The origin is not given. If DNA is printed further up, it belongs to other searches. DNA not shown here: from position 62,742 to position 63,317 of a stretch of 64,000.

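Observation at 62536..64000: Low-GC patchwork at the window edge: 5'-truncated sigma-70-family gene plus small membrane anti-sigma-like ORF plus Xis-like HTH ORF, likely a decayed mobile or horizontally acquired element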

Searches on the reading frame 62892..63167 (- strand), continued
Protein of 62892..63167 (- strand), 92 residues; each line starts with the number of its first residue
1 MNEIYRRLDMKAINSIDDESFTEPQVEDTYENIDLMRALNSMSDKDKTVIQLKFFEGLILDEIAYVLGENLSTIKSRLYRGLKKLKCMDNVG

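Call 28: find_encoding_contigs(protein=P0126, flank=6000, max_places=6)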
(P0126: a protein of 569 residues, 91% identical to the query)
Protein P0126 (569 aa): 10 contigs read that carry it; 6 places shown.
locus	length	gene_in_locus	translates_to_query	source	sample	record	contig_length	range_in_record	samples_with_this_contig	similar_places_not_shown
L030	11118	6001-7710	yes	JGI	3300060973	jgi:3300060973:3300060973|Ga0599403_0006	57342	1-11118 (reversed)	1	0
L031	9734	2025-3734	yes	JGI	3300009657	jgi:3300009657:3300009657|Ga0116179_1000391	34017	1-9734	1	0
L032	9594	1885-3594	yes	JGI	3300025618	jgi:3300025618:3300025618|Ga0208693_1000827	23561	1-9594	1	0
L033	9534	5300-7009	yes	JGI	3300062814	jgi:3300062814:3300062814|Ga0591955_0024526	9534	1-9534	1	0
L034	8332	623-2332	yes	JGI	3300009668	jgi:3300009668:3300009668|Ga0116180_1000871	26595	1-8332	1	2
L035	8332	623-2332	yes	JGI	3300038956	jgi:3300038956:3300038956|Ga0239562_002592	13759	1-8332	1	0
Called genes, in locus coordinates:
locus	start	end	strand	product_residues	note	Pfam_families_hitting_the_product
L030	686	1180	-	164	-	-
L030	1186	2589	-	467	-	PF01555:N6_N4_Mtase, PF01170:UPF0020 (faint)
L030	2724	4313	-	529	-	PF19614:DUF6119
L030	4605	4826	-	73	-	-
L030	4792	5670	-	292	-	-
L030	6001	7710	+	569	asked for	PF02463:SMC_N (faint), PF00005:ABC_tran, PF00931:NB-ARC (faint), PF02492:cobW (faint), PF13173:AAA_14 (faint), PF13191:AAA_16 (faint), PF12848:ABC_tran_Xtn, PF00005:ABC_tran, +4 more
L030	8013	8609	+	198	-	-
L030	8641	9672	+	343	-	PF07728:AAA_5 (faint)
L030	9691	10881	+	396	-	PF13203:DUF2201_N, PF09967:DUF2201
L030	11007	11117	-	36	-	?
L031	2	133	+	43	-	?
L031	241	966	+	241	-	PF11611:DUF4352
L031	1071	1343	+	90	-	-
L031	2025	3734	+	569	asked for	PF02463:SMC_N (faint), PF00005:ABC_tran, PF00931:NB-ARC (faint), PF02492:cobW (faint), PF13173:AAA_14 (faint), PF13191:AAA_16 (faint), PF12848:ABC_tran_Xtn, PF00005:ABC_tran, +4 more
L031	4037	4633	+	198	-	-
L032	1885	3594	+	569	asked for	PF02463:SMC_N (faint), PF00005:ABC_tran, PF00931:NB-ARC (faint), PF02492:cobW (faint), PF13173:AAA_14 (faint), PF13191:AAA_16 (faint), PF12848:ABC_tran_Xtn, PF00005:ABC_tran, +4 more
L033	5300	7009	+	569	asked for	PF02463:SMC_N (faint), PF00005:ABC_tran, PF00931:NB-ARC (faint), PF02492:cobW (faint), PF13173:AAA_14 (faint), PF13191:AAA_16 (faint), PF12848:ABC_tran_Xtn, PF00005:ABC_tran, +4 more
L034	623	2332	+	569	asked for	PF02463:SMC_N (faint), PF00005:ABC_tran, PF00931:NB-ARC (faint), PF02492:cobW (faint), PF13173:AAA_14 (faint), PF13191:AAA_16 (faint), PF12848:ABC_tran_Xtn, PF00005:ABC_tran, +4 more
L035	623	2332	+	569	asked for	PF02463:SMC_N (faint), PF00005:ABC_tran, PF00931:NB-ARC (faint), PF02492:cobW (faint), PF13173:AAA_14 (faint), PF13191:AAA_16 (faint), PF12848:ABC_tran_Xtn, PF00005:ABC_tran, +4 more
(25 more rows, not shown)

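Call 29: find_encoding_contigs(protein=P0139, flank=6000, max_places=4)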
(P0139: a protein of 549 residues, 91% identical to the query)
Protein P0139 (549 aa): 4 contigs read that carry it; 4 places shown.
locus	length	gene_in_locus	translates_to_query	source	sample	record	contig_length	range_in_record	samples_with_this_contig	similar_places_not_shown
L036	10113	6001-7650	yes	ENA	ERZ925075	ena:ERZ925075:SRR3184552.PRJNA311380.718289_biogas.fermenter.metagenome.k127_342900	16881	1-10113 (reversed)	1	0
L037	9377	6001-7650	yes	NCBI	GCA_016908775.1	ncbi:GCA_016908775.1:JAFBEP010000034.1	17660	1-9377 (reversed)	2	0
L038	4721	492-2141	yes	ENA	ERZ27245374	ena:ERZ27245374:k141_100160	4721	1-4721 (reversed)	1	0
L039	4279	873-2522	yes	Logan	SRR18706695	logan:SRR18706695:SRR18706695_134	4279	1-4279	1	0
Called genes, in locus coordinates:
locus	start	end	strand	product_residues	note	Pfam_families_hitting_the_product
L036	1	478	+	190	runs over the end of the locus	PF00126:HTH_1, PF03466:LysR_substrate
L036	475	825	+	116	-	PF03466:LysR_substrate, PF12727:PBP_like (weak)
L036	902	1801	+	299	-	PF13237:Fer4_10 (faint), PF13484:Fer4_16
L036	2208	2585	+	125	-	PF02001:DUF134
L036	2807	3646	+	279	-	PF10609:ParA, PF01656:CbiA, PF13614:AAA_31 (faint)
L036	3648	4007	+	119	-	PF02579:Nitro_FeMo-Co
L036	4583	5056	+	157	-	PF00583:Acetyltransf_1, PF13673:Acetyltransf_10, PF13508:Acetyltransf_7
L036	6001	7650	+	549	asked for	PF02463:SMC_N (faint), PF00004:AAA (faint), PF00005:ABC_tran, PF00931:NB-ARC (faint), PF01926:MMR_HSR1 (faint), PF02492:cobW (faint), PF12848:ABC_tran_Xtn, PF00005:ABC_tran, +8 more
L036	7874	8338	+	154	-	PF01047:MarR, PF12802:MarR_2, PF13412:HTH_24, PF13601:HTH_34 (weak)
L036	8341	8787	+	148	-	PF12641:Flavodoxin_3 (weak), PF12724:Flavodoxin_5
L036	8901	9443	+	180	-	PF13302:Acetyltransf_3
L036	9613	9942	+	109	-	PF12650:DUF3784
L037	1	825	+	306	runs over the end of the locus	PF00126:HTH_1, PF03466:LysR_substrate, PF12727:PBP_like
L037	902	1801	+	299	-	PF13237:Fer4_10 (faint), PF13484:Fer4_16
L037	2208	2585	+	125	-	PF02001:DUF134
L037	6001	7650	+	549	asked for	PF02463:SMC_N (faint), PF00004:AAA (faint), PF00005:ABC_tran, PF00931:NB-ARC (faint), PF01926:MMR_HSR1 (faint), PF02492:cobW (faint), PF12848:ABC_tran_Xtn, PF00005:ABC_tran, +8 more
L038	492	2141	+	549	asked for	PF02463:SMC_N (faint), PF00004:AAA (faint), PF00005:ABC_tran, PF00931:NB-ARC (faint), PF01926:MMR_HSR1 (faint), PF02492:cobW (faint), PF12848:ABC_tran_Xtn, PF00005:ABC_tran, +8 more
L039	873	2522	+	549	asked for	PF02463:SMC_N (faint), PF00004:AAA (faint), PF00005:ABC_tran, PF00931:NB-ARC (faint), PF01926:MMR_HSR1 (faint), PF02492:cobW (faint), PF12848:ABC_tran_Xtn, PF00005:ABC_tran, +8 more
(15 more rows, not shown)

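Call 56: search_protein_families(library=ncbifam, max_evalue=1e-20, proteins=[L020:7552-9198:+])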
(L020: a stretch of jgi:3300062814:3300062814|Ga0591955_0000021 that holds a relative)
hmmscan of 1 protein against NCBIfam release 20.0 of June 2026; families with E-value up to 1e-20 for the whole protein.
L020:7552-9198:+ (549 aa): 115 families (the best 25 are shown)
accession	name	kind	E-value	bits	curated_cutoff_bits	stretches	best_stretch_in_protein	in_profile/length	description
NF043038.1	ABCF_CplR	exception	4.4e-197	656.1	780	1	4-544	2-544/544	ABC-F type ribosomal protection protein CplR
NF000170.2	ABCF_Vga_all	exception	1.7e-174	581.2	725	1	1-542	1-518/521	Vga family ABC-F type ribosomal protection protein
NF000355.4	ribo_prot_ABC_F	equivalog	1.4e-160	535.5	380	1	3-464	2-493/499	ribosomal protection-like ABC-F family protein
NF000168.2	ABCF_Msr_all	exception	1.8e-143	478.7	680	1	2-477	4-485/487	Msr family ABC-F type ribosomal protection protein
NF011646.0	PRK15064.1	equivalog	1.7e-88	297.3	762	2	227-489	261-527/530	ABC-F family ATPase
NF000256.1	MsrSA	exception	1.6e-86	290.7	1100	1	14-466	16-475/488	ABC-F type ribosomal protection protein Msr(A)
NF000167.2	ABCF_Lsa_all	exception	6.7e-86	289.2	750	2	92-468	113-490/492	Lsa family ABC-F type ribosomal protection protein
NF000169.2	ABCF_Sal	exception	4.3e-85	286.4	725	2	96-446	129-477/542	Sal family ABC-F type ribosomal protection protein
NF008775.0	PRK11819.1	equivalog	5.4e-85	286.1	599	1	96-490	162-536/556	energy-dependent translational throttle protein EttA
TIGR03719.1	ABC_ABC_ChvD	subfamily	1.7e-84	284.4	806.75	1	96-490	160-534/552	energy-dependent translational throttle protein EttA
NF050005.1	ABC_ATPase_Uup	equivalog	6.7e-83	279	900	1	93-503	152-544/636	ATP-binding cassette ATPase Uup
NF008358.0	PRK11147.1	equivalog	9.7e-77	258.6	936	1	94-503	153-544/635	ABC transporter ATP-binding protein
NF045691.1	ABCF_VgaF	exception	1.7e-76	257.7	975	1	1-460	1-442/459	ABC-F type ribosomal protection protein Vga(F)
NF000171.1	ABCF_producer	exception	4.2e-72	243.3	800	1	97-269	163-332/541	TlrC/CarA/OleB/SrmB family ABC-F type ribosomal protection protein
NF007921.0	PRK10636.1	equivalog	6.1e-66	223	917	1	96-498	148-528/638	ABC transporter ATP-binding protein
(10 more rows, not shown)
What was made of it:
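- On ARE ABC-F ribosomal protection protein (neighbouring gene): NF000355 535.5 > 380 (call 56). CplR 656.1 < 780; Vga 581.2 < 725 (call 56).
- ABC-F: passes NCBIfam ribo_prot_ABC_F (535.5 > 380) (call 56).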
